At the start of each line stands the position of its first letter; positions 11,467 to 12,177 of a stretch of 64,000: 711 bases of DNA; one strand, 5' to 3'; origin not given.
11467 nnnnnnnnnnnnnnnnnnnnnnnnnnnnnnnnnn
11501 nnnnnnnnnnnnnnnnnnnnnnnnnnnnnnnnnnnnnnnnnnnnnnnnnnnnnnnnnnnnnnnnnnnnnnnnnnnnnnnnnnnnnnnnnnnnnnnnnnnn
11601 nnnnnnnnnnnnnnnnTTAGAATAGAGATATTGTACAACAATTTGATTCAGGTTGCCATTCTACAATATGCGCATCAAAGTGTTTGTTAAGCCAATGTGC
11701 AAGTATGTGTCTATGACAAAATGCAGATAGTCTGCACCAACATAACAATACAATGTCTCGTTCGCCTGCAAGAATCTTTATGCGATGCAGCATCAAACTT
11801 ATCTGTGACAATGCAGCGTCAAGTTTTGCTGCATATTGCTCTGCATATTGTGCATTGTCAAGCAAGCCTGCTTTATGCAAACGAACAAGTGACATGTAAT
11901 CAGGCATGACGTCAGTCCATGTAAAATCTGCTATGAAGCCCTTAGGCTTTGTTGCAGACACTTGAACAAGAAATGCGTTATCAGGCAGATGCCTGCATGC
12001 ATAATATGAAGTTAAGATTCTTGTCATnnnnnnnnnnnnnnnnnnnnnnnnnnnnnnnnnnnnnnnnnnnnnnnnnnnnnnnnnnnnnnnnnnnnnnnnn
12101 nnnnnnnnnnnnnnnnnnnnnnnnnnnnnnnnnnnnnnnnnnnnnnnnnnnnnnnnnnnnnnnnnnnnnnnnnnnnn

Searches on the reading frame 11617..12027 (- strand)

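Call 32: search_protein_families(library=phrogs, proteins=[window:11617-12027:-], max_evalue=0.001)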
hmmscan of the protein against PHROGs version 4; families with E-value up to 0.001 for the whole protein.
window:11617-12027:- (136 aa): 3 families
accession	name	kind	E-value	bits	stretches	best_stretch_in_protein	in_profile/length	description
phrog_2450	-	unknown function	4.2e-17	63.7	1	2-115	38-152/346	-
phrog_22076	-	unknown function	8.3e-07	30.3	1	54-114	9-66/83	-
phrog_10021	-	unknown function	5.5e-05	24.1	1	92-118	4-30/43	-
